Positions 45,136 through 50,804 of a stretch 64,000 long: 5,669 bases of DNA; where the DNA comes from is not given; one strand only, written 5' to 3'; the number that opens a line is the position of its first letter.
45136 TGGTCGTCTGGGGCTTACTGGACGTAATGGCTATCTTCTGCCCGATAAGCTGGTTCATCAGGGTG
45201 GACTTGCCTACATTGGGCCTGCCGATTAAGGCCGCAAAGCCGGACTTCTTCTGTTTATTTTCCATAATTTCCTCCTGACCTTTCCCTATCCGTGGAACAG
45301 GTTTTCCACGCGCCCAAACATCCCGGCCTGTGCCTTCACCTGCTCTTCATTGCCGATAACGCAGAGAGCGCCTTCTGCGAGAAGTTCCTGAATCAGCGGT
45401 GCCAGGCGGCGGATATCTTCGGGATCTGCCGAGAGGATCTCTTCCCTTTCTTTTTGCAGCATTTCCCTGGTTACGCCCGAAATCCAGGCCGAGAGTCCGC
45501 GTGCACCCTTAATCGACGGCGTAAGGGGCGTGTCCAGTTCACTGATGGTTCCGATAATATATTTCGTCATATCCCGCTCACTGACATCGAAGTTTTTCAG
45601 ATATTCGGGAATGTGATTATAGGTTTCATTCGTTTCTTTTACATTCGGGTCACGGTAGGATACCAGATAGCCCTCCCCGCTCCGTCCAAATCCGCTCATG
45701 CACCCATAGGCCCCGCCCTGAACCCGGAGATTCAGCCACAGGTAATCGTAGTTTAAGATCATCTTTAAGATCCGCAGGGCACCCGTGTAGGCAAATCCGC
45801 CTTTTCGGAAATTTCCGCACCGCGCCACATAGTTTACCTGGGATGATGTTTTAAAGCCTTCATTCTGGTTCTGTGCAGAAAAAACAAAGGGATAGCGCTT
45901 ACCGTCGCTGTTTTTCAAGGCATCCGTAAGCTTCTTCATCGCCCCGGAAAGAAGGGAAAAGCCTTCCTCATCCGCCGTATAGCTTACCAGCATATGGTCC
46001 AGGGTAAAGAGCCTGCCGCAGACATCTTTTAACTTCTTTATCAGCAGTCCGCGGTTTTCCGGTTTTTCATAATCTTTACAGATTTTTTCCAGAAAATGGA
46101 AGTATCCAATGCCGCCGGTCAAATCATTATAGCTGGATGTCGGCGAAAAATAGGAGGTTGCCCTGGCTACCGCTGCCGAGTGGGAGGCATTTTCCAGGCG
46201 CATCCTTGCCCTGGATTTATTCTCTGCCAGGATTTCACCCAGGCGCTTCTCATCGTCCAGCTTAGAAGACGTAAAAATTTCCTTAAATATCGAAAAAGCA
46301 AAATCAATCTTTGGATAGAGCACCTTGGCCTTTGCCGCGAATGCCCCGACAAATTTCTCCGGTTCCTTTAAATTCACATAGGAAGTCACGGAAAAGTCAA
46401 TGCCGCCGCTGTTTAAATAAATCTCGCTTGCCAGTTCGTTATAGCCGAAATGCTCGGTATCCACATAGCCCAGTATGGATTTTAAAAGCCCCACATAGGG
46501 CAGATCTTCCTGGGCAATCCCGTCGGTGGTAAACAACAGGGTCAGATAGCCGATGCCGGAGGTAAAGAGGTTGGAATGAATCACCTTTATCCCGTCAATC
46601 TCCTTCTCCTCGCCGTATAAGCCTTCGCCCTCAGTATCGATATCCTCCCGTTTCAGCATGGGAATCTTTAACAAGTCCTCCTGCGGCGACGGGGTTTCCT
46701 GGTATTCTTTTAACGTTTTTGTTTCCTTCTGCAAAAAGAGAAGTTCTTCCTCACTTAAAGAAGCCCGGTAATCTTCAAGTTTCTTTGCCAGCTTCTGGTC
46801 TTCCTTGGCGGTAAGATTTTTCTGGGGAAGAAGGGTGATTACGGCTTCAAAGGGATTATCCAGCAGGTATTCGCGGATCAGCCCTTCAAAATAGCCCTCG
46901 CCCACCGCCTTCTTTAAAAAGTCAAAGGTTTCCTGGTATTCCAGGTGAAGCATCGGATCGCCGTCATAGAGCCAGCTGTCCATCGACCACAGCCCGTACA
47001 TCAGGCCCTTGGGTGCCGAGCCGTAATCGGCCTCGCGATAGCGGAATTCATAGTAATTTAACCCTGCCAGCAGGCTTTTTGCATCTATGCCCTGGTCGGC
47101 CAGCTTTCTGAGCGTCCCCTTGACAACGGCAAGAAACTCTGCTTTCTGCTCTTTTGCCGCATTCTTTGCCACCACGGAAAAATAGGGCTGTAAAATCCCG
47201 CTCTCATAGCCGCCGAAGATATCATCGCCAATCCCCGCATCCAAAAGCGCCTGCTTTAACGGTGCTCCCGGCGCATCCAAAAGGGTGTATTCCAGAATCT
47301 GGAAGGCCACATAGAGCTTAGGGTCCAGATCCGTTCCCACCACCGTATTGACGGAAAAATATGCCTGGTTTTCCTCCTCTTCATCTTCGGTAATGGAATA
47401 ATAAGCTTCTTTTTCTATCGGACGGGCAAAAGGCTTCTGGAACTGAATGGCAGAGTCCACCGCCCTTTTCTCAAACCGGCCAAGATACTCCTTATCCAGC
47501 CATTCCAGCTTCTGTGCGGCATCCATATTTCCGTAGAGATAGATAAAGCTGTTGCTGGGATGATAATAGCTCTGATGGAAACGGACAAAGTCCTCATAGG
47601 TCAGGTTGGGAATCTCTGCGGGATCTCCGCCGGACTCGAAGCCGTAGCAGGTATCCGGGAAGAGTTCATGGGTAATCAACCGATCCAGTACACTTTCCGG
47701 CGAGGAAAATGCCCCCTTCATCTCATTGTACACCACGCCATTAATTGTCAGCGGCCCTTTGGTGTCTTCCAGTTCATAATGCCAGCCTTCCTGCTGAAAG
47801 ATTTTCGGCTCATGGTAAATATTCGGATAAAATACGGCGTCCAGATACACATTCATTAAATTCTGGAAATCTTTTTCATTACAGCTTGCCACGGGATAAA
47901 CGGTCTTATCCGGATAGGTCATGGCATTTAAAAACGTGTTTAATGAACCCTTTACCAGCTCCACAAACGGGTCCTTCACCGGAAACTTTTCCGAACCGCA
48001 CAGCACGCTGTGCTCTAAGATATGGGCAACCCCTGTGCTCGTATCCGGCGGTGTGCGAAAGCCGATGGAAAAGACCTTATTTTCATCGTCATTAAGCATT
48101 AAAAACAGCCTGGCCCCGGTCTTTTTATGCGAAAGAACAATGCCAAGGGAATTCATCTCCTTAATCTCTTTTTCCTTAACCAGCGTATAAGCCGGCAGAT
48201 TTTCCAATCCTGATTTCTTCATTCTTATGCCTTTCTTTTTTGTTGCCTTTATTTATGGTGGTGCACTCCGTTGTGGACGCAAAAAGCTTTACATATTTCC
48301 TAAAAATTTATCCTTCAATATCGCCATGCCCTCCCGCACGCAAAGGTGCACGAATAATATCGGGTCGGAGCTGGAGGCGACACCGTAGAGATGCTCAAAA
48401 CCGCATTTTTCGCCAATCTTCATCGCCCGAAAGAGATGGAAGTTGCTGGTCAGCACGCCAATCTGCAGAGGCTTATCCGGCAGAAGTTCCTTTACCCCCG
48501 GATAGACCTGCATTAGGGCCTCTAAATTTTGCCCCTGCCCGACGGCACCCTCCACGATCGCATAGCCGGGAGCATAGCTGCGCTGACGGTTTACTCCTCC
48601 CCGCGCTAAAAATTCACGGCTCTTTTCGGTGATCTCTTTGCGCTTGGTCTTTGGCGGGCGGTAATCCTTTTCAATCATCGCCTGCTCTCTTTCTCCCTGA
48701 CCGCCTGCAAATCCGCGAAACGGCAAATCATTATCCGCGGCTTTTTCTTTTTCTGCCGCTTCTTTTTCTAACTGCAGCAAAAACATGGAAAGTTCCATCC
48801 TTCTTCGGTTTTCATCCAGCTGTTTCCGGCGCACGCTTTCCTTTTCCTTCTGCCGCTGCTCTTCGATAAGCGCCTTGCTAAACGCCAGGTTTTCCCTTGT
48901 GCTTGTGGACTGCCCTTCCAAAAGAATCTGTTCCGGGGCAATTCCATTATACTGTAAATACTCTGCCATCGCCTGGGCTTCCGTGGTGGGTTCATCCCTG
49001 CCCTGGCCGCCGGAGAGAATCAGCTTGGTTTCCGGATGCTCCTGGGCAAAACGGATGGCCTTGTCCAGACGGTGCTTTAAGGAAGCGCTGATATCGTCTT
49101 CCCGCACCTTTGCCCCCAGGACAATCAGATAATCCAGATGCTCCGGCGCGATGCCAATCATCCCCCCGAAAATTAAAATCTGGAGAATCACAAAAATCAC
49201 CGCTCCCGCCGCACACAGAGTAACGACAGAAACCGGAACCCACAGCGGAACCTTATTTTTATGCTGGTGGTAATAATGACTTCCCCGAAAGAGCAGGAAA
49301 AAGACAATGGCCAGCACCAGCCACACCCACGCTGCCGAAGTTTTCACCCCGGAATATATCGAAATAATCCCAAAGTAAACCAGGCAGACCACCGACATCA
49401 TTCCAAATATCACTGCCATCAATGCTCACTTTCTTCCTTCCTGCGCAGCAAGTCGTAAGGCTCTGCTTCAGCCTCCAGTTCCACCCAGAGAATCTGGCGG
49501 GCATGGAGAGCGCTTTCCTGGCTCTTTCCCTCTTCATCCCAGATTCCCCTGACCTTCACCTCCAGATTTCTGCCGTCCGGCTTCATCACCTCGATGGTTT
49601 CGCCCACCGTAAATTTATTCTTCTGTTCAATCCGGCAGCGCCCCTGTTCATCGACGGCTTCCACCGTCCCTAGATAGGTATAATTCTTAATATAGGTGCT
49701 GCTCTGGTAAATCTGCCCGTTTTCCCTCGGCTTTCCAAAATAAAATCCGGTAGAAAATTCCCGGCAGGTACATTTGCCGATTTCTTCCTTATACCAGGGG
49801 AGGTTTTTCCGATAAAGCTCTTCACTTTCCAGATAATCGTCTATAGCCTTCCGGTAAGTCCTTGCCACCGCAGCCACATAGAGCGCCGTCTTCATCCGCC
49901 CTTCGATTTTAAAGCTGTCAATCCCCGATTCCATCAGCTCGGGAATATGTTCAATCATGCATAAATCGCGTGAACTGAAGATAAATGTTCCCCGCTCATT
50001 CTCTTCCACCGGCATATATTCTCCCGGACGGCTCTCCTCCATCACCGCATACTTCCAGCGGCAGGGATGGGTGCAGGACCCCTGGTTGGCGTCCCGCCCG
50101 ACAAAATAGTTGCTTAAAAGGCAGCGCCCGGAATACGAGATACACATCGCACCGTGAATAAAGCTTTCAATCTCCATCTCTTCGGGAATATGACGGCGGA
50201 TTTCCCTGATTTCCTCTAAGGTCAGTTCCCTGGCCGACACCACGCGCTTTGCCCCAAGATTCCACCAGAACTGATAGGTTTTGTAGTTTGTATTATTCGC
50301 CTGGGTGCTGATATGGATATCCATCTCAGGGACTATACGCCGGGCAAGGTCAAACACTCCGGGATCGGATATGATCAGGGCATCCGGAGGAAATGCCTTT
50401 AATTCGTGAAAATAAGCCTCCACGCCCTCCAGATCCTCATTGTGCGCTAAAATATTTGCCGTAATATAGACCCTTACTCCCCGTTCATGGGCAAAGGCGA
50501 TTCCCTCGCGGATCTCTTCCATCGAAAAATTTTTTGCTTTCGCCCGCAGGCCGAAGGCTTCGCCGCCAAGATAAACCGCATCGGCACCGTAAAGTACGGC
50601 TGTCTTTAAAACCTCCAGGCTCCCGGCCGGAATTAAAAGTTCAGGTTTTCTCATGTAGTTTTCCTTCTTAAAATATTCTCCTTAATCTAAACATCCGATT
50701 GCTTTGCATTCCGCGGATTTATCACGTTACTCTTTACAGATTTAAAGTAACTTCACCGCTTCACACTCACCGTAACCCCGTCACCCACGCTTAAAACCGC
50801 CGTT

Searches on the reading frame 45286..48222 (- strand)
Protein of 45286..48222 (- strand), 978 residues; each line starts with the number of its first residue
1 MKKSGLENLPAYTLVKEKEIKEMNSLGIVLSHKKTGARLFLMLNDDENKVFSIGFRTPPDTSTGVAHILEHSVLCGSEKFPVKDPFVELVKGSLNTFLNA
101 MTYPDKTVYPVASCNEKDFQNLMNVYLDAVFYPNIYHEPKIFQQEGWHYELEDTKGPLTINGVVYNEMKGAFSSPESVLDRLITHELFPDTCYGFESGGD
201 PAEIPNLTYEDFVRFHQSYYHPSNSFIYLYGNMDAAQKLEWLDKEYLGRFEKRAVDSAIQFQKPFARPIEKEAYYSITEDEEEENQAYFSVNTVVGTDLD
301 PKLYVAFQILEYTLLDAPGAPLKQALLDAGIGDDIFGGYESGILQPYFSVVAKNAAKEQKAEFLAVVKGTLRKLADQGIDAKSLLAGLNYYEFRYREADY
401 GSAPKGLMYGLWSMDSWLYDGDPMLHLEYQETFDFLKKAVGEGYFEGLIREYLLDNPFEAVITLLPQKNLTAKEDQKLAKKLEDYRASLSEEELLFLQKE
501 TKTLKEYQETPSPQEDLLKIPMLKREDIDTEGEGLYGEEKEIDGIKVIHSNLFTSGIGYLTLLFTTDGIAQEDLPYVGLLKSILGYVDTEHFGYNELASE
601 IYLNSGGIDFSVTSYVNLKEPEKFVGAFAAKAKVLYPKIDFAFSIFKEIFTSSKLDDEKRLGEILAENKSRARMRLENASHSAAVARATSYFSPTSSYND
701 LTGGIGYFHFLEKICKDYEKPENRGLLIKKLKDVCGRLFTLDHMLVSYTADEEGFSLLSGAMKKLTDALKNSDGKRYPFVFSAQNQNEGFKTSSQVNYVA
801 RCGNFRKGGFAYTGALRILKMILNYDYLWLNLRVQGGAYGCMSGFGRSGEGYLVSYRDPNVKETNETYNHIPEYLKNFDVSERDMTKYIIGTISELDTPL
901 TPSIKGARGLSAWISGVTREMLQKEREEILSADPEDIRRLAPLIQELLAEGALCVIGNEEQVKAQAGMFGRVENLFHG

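Call 60: search_protein_families(library=pfam, proteins=[window:45286-48222:-], max_evalue=0.00001)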
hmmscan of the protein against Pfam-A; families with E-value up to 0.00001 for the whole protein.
window:45286-48222:- (978 aa): 4 families
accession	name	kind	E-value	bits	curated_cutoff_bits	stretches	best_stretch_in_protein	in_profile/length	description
PF08367.16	M16C_assoc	-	2.6e-69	233.6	25.3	1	464-714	1-252/252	Peptidase M16C associated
PF22516.1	PreP_C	-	9.6e-50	169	27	1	787-958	1-172/173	PreP C-terminal domain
PF05193.26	Peptidase_M16_C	-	5.1e-26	92.1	23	1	206-384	1-174/181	Peptidase M16 inactive domain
PF00675.25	Peptidase_M16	-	3e-08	34.1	22.3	1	52-135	20-100/149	Insulinase (Peptidase family M16)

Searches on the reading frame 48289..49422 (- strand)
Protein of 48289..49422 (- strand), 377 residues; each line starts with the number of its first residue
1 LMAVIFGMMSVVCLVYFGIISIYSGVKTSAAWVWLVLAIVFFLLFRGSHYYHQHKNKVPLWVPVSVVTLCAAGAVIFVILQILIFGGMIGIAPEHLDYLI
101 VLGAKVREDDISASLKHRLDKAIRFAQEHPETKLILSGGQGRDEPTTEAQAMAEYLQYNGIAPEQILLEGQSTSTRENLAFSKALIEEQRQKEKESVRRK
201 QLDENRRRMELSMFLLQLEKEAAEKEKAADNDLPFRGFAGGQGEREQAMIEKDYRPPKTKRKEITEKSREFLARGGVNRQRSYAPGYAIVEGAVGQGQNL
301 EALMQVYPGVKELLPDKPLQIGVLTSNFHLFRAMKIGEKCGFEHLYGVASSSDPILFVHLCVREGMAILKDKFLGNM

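Call 60: search_protein_families(library=pfam, proteins=[window:48289-49422:-], max_evalue=0.00001)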
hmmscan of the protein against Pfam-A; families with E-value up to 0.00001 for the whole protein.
window:48289-49422:- (377 aa): 1 family
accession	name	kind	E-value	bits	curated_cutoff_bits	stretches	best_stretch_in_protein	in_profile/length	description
PF02698.23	DUF218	-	5e-26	91.6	27.6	1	97-190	1-81/133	DUF218 domain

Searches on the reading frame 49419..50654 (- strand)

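Call 60: search_protein_families(library=pfam, proteins=[window:49419-50654:-], max_evalue=0.00001)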
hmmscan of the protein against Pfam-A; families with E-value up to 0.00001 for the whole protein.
window:49419-50654:- (411 aa): 2 families
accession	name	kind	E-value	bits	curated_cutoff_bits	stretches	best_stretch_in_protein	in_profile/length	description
PF01136.24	Peptidase_U32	-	2.6e-96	321.9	22.4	1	75-310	1-232/233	Peptidase family U32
PF16325.11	Peptidase_U32_C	-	4.7e-28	97.6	28.2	1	323-404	1-83/83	Peptidase family U32 C-terminal domain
